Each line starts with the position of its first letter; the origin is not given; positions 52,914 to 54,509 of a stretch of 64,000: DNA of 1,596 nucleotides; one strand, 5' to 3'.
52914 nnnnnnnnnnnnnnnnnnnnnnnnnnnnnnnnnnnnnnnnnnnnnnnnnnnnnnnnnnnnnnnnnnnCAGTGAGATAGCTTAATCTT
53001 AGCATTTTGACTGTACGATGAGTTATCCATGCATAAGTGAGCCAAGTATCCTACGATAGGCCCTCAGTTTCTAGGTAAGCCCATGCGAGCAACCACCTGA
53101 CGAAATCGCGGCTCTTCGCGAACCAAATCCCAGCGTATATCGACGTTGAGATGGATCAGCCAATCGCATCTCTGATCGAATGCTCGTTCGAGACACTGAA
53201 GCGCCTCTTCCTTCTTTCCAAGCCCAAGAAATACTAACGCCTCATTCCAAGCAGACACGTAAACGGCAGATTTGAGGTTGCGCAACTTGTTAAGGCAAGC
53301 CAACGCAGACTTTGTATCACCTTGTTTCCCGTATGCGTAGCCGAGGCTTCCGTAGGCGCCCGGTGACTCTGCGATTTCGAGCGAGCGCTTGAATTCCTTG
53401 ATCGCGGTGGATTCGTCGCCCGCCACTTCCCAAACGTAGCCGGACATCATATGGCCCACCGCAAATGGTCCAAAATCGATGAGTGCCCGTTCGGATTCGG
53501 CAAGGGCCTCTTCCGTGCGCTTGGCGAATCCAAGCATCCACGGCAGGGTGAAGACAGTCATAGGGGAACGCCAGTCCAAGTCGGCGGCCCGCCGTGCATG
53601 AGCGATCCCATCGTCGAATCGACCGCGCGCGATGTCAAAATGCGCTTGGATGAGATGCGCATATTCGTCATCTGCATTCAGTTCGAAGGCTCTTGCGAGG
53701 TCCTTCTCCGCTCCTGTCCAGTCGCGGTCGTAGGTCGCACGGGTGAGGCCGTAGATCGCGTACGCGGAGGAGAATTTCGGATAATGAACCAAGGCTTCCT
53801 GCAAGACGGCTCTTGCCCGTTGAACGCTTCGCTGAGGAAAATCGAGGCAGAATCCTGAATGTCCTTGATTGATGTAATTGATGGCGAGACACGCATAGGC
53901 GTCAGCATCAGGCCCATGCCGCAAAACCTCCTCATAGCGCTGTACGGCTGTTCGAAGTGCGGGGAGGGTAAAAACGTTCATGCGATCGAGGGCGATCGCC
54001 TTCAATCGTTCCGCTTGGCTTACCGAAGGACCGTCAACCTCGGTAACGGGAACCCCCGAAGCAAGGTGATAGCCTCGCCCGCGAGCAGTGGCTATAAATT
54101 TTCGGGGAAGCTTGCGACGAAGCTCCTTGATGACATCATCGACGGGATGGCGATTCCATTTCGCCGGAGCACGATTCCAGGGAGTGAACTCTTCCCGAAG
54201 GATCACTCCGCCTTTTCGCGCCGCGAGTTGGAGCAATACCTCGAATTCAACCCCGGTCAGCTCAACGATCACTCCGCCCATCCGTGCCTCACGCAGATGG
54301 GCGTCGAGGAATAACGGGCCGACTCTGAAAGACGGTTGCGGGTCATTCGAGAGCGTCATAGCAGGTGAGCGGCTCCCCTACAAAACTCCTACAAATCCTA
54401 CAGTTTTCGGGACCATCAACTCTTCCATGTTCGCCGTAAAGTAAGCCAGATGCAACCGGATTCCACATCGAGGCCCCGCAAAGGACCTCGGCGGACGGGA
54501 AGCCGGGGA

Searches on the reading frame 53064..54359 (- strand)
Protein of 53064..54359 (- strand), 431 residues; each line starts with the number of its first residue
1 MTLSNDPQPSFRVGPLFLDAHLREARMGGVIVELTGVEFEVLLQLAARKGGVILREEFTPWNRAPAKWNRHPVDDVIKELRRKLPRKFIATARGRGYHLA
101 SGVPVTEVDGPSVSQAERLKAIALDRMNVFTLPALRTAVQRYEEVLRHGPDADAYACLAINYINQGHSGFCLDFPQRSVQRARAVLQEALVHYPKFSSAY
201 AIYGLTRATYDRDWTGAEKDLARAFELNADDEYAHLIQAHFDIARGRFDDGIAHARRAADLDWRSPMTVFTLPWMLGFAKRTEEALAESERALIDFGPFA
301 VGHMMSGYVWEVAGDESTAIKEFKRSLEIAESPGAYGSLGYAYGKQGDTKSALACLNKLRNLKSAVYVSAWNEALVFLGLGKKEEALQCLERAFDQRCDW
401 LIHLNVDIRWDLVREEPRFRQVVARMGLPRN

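Call 6: search_protein_families(library=pfam, proteins=[window:53064-54359:-], max_evalue=0.01)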
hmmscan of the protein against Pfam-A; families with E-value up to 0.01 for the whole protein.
window:53064-54359:- (431 aa): 12 families
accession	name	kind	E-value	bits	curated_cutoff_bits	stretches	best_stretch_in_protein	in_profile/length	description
PF07719.23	TPR_2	-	7.4e-10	38.6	27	0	335-361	3-29/34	Tetratricopeptide repeat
PF00486.34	Trans_reg_C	-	1.1e-07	32.2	26.2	1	32-99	4-77/77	Transcriptional regulatory protein, C terminal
PF13428.12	TPR_14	-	3.5e-07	30.7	23.5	0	237-266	6-35/44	Tetratricopeptide repeat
PF13432.12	TPR_16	-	4.1e-06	27.6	32.7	0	339-393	3-57/65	Tetratricopeptide repeat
PF13174.12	TPR_6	-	7.9e-06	26.6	26.3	0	339-361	6-28/33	Tetratricopeptide repeat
PF00515.34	TPR_1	-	1.9e-05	24.7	27.8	0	335-358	3-26/34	Tetratricopeptide repeat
PF13181.12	TPR_8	-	2e-05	24.8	25.7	0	335-358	3-26/34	Tetratricopeptide repeat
PF13424.12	TPR_12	-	0.00071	20.2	30.1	0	336-395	6-73/77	Tetratricopeptide repeat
PF14559.12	TPR_19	-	0.0012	19.5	25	0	313-360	4-52/68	Tetratricopeptide repeat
PF12895.13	ANAPC3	-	0.0017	19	27.2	1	317-393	6-82/82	Anaphase-promoting complex, cyclosome, subunit 3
PF13431.12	TPR_17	-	0.002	18.7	24.4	0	332-353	12-33/34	Tetratricopeptide repeat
PF13371.12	TPR_9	-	0.0055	17.1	35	0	341-396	3-58/73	Tetratricopeptide repeat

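Call 28: search_protein_families(library=ncbifam, proteins=[window:53064-54359:-], max_evalue=0.01)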
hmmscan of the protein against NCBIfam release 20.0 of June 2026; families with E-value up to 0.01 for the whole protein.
window:53064-54359:- (431 aa): 21 families
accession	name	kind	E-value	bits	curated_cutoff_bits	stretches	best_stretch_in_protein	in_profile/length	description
NF047558.1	TPR_END_plus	domain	2e-11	43.7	32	1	371-423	3-55/56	TPR end-of-group domain-containing protein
TIGR02917.1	PEP_TPR_lipo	equivalog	6.8e-10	37.5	312.2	2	177-292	139-253/899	XrtA/PEP-CTERM system TPR-repeat protein PrsT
NF041733.1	resp_reg_CseB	equivalog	4.7e-08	32.7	350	1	7-100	133-227/228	two-component system response regulator CseB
NF040959.1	MamA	equivalog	2.7e-07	30.2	200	0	338-396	76-134/204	magnetosome protein MamA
NF008199.0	PRK10955.1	equivalog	1e-06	28.9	341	1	6-101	129-230/232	envelope stress response regulator transcription factor CpxR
NF008034.0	PRK10766.1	equivalog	2.1e-06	27.4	275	1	16-103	142-230/231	two-component system response regulator TorR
NF033762.1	social_mot_Tgl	equivalog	5.5e-06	25.9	225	1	178-327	46-197/252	social motility TPR repeat lipoprotein Tgl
NF045944.1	ResRegRpaBCyano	equivalog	2.4e-05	23.8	330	1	11-99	131-227/229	response regulator transcription factor RpaB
NF005568.0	PRK07239.1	equivalog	4e-05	22.7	273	1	23-101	295-373/381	uroporphyrinogen-III synthase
NF053854.1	RespRegPhoBBctds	equivalog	0.00018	20.9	270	1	11-99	133-224/225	two-component system response regulator PhoB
NF045991.1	RespRegCtrARhodob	equivalog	0.00019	21.3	350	1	8-99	124-221/224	response regulator transcription factor CtrA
NF007928.2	PRK10643.1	equivalog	0.00025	20.7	330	1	10-99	126-216/216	two-component system response regulator PmrA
TIGR02521.1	type_IV_pilW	equivalog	0.00027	20.6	154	0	324-394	22-162/234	type IV pilus biogenesis/stability protein PilW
NF000402.1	vanR-B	exception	0.0004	19.9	480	1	14-100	130-217/219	vancomycin resistance response regulator transcription factor VanR-B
NF033118.1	vanR-O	exception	0.00077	19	505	1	12-100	131-221/233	vancomycin resistance response regulator transcription factor VanR-O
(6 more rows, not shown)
